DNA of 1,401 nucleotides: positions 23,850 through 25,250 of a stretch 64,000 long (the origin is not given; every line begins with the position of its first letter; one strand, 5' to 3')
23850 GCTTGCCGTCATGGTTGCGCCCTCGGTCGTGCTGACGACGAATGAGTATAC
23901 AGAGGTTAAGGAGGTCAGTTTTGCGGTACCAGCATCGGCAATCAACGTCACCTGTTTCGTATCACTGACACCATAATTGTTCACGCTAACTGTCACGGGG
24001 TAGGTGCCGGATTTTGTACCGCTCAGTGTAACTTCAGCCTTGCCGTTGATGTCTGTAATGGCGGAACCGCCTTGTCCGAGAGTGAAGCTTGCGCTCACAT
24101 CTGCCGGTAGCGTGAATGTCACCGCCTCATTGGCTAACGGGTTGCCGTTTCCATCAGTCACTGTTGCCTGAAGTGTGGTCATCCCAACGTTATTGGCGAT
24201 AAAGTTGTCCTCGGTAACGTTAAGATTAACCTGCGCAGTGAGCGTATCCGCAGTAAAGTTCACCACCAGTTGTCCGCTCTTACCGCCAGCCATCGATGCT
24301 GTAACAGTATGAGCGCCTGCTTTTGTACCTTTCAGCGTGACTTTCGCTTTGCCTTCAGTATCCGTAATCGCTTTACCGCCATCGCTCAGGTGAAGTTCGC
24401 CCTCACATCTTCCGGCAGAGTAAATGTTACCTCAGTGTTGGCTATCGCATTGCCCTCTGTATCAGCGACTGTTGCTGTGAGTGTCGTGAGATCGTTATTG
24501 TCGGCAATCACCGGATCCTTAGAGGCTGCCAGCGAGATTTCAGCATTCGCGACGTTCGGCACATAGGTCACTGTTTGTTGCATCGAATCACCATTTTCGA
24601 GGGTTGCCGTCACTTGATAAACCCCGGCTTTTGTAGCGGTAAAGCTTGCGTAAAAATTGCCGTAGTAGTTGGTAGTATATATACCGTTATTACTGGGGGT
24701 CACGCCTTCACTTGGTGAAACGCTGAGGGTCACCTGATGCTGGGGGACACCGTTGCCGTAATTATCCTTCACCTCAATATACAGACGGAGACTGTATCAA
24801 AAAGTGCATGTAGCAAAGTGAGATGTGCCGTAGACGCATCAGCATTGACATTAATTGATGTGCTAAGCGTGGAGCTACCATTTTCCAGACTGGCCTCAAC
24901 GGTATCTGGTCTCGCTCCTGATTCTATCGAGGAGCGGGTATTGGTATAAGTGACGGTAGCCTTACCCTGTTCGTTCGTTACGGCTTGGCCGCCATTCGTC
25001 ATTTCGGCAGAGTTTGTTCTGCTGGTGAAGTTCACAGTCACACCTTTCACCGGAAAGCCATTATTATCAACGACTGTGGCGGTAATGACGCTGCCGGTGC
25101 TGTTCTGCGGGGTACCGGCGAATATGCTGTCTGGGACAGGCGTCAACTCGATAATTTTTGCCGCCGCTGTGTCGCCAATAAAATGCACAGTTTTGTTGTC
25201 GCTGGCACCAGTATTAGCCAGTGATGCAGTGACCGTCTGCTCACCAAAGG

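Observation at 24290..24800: yeeJ adhesin gene interrupted by at least two frameshift regions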

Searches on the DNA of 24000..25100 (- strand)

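Call 3: search_dna_similar(query=window:24000-25100:-, collection=ecoli_genomes, mode=near, max_rows=30)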
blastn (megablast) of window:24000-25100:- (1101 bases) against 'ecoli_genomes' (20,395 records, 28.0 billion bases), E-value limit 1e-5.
Records with a match: 4987; places in all: 4994; records where one place covers at least 80% of the query: 2901.
Genomes with a match: 4986 of 5426; with a place that covers at least 80% of the query: 2901. Places per genome that has any: lowest 1, median 1, highest 2. On chromosomes: 4991 places; on plasmids: 3.
Best place of each record, by identity: >=99% 1; 95-99% 1026; 90-95% 3960.
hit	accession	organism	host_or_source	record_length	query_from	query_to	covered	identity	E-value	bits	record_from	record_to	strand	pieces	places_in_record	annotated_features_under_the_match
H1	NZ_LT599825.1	Escherichia coli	-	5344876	1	1101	100%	100.0%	0e+0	2034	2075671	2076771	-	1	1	Ig-like domain-containing protein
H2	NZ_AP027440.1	Escherichia coli strain EC556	Sus scrofa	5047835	1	1101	100%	98.5%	0e+0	1954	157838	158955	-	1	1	Ig-like domain-containing protein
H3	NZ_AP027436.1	Escherichia coli strain EC571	Sus scrofa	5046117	1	1101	100%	98.5%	0e+0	1954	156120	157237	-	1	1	Ig-like domain-containing protein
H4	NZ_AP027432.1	Escherichia coli strain EC581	Sus scrofa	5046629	1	1101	100%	98.5%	0e+0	1954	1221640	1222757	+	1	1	Ig-like domain-containing protein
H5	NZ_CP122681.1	Escherichia coli strain ETEC4068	Sus scrofa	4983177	1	1101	100%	98.5%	0e+0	1954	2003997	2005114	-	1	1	Ig-like domain-containing protein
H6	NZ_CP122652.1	Escherichia coli strain ETEC4075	Sus scrofa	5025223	1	1101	100%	98.5%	0e+0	1954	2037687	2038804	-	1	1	Ig-like domain-containing protein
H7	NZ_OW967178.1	Escherichia coli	Homo sapiens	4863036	1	1101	100%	98.5%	0e+0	1954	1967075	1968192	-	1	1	Ig-like domain-containing protein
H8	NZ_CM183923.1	Escherichia coli strain GMF065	Homo sapiens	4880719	1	1101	100%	98.5%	0e+0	1954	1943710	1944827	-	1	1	Ig-like domain-containing protein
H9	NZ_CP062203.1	Escherichia coli strain K_EC180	swine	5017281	1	1101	100%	98.4%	0e+0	1951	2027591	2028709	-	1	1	Ig-like domain-containing protein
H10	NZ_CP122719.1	Escherichia coli strain ETEC1748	Sus scrofa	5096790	1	1101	100%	98.4%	0e+0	1951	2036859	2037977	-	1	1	Ig-like domain-containing protein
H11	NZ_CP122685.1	Escherichia coli strain ETEC4067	Sus scrofa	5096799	1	1101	100%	98.4%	0e+0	1951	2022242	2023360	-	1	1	Ig-like domain-containing protein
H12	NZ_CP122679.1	Escherichia coli strain ETEC4069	Sus scrofa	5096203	1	1101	100%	98.4%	0e+0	1951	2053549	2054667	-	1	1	Ig-like domain-containing protein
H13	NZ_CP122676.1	Escherichia coli strain ETEC4070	Sus scrofa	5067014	1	1101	100%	98.4%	0e+0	1951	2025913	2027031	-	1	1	Ig-like domain-containing protein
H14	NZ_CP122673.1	Escherichia coli strain ETEC4071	Sus scrofa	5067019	1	1101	100%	98.4%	0e+0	1951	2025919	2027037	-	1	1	Ig-like domain-containing protein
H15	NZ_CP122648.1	Escherichia coli strain ETEC4077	Sus scrofa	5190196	1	1101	100%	98.4%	0e+0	1951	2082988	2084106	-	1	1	Ig-like domain-containing protein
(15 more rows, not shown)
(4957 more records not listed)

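Call 5: get_annotated_region(hit=H1, flank=6000)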
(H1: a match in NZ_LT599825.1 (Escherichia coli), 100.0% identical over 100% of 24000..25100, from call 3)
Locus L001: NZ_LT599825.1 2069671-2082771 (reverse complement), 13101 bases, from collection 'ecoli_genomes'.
description: Escherichia coli isolate E. coli NRZ14408 chromosome NRZ14408_C
organism: Escherichia coli (NCBI taxid 562)
replicon: chromosome; assembly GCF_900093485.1
host: -; source: -; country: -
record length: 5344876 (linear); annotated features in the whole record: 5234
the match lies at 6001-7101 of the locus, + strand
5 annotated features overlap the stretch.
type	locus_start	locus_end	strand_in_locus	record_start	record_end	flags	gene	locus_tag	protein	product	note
CDS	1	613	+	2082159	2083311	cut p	-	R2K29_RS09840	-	IS3 family transposase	frameshifted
CDS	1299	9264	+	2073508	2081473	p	-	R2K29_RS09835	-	Ig-like domain-containing protein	frameshifted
CDS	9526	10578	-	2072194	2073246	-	-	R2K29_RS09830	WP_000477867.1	glycosyltransferase family 9 protein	-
CDS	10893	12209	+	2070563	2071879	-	shiA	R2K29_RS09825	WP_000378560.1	shikimate transporter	-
CDS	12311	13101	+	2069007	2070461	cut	amn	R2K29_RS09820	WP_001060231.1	AMP nucleosidase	-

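Call 6: get_annotated_region(hit=H2, flank=6000)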
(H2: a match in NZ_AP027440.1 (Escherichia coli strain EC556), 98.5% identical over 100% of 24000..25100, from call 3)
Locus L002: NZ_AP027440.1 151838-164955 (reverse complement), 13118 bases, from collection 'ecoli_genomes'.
description: Escherichia coli strain EC556 isolate EC556 chromosome, complete genome
organism: Escherichia coli strain EC556 (NCBI taxid 562)
replicon: chromosome; assembly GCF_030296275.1
host: Sus scrofa; source: feces; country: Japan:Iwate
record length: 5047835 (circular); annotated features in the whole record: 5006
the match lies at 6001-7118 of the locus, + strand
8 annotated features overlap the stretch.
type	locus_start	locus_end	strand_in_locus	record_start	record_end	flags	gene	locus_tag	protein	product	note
CDS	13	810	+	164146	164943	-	mtfA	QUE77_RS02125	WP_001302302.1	DgsA anti-repressor MtfA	-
tRNA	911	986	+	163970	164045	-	-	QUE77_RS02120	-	tRNA-Asn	-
CDS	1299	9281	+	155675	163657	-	-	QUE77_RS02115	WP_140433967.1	Ig-like domain-containing protein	-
CDS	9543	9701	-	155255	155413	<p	-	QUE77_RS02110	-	glycosyltransferase family 9 protein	incomplete; partial in the middle of a contig; missing N-terminus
CDS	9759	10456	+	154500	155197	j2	-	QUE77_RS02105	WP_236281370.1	IS1 family transposase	programmed frameshift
CDS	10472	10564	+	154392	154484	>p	-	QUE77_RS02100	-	hypothetical protein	incomplete; partial in the middle of a contig; missing N-terminus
CDS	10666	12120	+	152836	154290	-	amn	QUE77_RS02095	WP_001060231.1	AMP nucleosidase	-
CDS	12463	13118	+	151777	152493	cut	yeeN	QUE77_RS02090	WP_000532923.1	YebC/PmpR family DNA-binding transcriptional regulator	-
